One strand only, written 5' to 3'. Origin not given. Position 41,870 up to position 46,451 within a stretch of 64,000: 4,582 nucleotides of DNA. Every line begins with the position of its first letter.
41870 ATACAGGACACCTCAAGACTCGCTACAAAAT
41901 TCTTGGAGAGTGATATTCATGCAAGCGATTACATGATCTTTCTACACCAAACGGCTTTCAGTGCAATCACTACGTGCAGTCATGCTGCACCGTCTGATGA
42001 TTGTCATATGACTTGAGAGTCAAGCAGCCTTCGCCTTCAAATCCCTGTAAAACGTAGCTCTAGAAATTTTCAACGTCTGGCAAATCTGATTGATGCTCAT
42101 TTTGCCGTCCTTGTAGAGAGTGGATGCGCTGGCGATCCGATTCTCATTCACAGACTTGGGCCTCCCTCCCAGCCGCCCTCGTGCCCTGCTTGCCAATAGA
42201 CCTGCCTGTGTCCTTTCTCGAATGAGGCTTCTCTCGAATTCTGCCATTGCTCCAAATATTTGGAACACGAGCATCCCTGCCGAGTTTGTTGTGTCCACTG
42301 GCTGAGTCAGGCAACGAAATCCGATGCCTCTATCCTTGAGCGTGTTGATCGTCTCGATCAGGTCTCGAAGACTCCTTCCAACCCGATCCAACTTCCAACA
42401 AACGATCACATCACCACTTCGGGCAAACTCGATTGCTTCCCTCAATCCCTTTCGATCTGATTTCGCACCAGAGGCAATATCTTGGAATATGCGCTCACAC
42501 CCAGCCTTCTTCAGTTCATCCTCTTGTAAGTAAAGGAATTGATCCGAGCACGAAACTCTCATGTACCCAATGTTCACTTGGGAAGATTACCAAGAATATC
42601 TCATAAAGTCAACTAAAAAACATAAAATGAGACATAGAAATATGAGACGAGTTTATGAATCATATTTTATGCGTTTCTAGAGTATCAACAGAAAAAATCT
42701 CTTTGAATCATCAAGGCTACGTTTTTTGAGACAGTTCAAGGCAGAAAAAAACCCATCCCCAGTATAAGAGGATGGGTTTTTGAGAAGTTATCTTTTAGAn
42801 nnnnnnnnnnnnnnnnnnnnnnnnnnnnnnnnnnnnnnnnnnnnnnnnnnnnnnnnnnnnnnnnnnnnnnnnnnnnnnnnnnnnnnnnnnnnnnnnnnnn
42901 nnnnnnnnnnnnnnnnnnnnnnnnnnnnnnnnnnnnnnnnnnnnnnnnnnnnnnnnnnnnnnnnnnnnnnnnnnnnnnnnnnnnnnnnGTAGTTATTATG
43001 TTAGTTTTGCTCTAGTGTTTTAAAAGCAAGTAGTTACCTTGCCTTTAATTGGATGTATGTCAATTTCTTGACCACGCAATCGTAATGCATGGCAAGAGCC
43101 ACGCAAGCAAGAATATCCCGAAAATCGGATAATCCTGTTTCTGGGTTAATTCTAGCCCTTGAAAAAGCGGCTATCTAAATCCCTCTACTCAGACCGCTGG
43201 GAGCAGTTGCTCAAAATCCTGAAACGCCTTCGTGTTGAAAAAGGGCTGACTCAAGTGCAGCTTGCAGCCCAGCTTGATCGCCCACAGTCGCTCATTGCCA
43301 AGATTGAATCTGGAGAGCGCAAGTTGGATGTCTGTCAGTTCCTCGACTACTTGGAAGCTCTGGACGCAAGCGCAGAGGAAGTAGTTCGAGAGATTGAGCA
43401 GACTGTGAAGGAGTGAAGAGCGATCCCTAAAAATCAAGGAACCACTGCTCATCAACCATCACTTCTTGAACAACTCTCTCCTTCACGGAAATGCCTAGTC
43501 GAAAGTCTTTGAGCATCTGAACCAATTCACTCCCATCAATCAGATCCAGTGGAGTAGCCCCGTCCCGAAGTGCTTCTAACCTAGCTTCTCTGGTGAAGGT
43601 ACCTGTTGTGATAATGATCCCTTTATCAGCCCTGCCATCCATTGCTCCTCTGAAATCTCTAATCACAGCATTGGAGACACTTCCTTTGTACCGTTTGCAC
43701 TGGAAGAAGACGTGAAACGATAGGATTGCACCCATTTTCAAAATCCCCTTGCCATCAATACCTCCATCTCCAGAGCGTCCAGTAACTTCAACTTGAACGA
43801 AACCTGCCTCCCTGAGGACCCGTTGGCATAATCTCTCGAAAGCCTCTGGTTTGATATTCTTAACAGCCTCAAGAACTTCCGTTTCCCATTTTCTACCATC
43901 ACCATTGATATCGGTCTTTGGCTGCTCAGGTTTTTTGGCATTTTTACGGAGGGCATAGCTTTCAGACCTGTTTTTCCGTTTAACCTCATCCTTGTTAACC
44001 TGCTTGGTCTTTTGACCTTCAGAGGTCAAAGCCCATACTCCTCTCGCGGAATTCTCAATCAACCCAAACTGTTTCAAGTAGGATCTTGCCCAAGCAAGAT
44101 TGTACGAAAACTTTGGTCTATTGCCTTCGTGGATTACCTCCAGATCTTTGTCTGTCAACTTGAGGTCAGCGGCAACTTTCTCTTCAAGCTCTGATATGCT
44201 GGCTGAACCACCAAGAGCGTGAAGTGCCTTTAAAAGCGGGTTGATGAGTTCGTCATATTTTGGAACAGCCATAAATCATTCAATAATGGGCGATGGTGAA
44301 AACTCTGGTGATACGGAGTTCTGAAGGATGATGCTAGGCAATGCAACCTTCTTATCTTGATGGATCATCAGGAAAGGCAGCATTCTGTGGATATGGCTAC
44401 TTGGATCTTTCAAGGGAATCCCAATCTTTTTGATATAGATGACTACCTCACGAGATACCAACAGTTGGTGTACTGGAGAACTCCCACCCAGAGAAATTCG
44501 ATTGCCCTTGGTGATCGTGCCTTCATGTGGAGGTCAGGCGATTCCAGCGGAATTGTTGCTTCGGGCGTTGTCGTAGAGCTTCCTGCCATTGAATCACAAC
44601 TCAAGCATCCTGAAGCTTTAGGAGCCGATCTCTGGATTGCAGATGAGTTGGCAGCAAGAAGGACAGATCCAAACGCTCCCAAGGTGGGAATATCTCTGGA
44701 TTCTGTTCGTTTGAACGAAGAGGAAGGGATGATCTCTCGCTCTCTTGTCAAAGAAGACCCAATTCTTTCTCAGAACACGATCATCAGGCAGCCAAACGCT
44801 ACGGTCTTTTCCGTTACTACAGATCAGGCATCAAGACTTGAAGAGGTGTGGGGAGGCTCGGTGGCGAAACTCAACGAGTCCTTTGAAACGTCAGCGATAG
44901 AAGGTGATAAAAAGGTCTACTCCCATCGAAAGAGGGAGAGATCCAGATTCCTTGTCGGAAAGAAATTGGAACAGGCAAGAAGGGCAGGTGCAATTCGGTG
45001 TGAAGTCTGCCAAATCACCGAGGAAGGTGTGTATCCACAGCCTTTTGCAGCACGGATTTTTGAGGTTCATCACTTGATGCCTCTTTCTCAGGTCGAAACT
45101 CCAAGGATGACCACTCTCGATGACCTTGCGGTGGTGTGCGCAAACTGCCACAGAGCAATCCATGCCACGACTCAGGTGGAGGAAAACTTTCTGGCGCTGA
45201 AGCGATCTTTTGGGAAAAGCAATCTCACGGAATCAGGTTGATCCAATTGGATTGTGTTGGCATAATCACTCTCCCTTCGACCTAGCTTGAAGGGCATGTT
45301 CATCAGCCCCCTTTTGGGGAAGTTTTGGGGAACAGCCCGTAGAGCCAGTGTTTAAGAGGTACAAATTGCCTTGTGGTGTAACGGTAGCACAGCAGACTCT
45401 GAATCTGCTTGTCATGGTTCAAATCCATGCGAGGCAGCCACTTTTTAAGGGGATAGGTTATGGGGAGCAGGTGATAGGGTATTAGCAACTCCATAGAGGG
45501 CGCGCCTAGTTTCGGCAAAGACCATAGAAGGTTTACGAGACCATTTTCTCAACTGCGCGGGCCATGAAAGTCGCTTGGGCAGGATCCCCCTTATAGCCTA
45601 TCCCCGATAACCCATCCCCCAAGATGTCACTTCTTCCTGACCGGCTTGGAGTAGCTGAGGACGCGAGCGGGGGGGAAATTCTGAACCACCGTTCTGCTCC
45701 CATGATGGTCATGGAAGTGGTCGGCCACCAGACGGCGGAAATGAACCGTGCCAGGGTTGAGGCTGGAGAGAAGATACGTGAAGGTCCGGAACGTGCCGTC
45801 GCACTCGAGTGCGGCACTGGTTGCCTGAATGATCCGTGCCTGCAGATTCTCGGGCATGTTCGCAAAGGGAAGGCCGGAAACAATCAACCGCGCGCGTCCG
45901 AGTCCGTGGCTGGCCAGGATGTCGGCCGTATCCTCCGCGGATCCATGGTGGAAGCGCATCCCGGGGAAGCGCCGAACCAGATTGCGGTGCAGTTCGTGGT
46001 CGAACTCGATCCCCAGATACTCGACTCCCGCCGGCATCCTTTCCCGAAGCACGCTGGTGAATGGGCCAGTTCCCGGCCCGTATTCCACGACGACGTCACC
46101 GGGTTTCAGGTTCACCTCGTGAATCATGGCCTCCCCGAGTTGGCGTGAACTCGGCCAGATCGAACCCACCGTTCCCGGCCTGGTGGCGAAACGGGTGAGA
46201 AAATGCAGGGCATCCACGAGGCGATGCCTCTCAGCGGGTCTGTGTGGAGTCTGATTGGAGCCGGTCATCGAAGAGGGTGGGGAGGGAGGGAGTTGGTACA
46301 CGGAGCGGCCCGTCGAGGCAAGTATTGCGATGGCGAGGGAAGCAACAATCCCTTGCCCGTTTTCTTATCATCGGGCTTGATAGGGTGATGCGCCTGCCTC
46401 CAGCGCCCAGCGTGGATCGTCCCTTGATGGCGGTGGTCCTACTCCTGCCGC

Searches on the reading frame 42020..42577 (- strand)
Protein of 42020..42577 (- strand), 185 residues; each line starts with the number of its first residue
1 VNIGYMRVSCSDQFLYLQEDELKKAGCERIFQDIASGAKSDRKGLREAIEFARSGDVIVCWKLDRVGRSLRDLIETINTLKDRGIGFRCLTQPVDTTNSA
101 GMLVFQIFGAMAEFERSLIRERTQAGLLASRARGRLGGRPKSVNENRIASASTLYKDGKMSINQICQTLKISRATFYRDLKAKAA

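Call 5: search_protein_families(library=pfam, proteins=[window:42020-42577:-], max_evalue=0.1)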
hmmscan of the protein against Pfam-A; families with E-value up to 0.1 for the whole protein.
window:42020-42577:- (185 aa): 15 families
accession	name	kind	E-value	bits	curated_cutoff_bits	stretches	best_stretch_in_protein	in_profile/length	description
PF00239.26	Resolvase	-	1.1e-42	146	23.3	1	3-135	2-144/145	Resolvase, N terminal domain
PF02796.21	HTH_7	-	2.2e-14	53.7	23.8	1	138-181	1-43/45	Helix-turn-helix domain of resolvase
PF03683.19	UPF0175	-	0.00012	22.2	27.9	1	141-183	14-57/75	Uncharacterised protein family (UPF0175)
PF08220.18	HTH_DeoR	-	0.001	19.2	21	1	154-181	9-36/57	DeoR-like helix-turn-helix domain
PF07374.17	DUF1492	-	0.0012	19.4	21.5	1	158-181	70-93/100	Protein of unknown function (DUF1492)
PF13309.12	HTH_22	-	0.0012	19.3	29.6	1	159-181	41-63/63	HTH domain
PF08279.18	HTH_11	-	0.0039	17.5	25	1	157-182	13-38/55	HTH domain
PF13384.12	HTH_23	-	0.0039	17.4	24.6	1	151-178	10-36/50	Homeodomain-like domain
PF00165.29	HTH_AraC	-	0.0057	17.2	26.6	1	158-182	7-31/42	Bacterial regulatory helix-turn-helix proteins, AraC family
PF13551.12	HTH_29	-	0.0059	17.1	28.1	1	154-178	7-31/64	Winged helix-turn helix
PF05043.19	Mga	-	0.023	15.7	21.1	1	153-181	24-52/87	Mga helix-turn-helix domain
PF13412.12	HTH_24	-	0.044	13.8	21.9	0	153-176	11-34/48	Winged helix-turn-helix DNA-binding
PF13022.12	HTH_Tnp_1_2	-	0.054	14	27.9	1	158-182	24-49/122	Helix-turn-helix of insertion element transposase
PF21476.4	PF0610-like_N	-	0.059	14.1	33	0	154-181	10-36/50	PF0610-like, N-terminal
PF13518.12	HTH_28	-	0.062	13.8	25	0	154-178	8-31/52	Helix-turn-helix domain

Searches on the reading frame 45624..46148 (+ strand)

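Call 5: search_protein_families(library=pfam, proteins=[window:45624-46148:+], max_evalue=0.1)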
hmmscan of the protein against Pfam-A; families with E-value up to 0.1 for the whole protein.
window:45624-46148:+ (174 aa): 0 families

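Call 7: search_protein_families(library=ncbifam, proteins=[window:45624-46148:+], max_evalue=1)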
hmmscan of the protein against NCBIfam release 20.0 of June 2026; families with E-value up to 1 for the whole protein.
window:45624-46148:+ (174 aa): 0 families

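Call 8: search_protein_families(library=phrogs, proteins=[window:45624-46148:+], max_evalue=1)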
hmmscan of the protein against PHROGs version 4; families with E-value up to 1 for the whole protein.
window:45624-46148:+ (174 aa): 1 family
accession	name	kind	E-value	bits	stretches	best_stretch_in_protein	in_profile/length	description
phrog_25870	-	unknown function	0.47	9.9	1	81-118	524-559/595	-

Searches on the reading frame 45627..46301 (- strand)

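Call 105: search_protein_families(library=pfam, proteins=[window:45627-46301:-], max_evalue=0.001)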
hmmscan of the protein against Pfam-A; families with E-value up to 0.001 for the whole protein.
window:45627-46301:- (224 aa): 1 family
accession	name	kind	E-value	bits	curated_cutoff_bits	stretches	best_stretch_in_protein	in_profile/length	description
PF13489.12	Methyltransf_23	-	0.0005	20.3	27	1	65-120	20-67/164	Methyltransferase domain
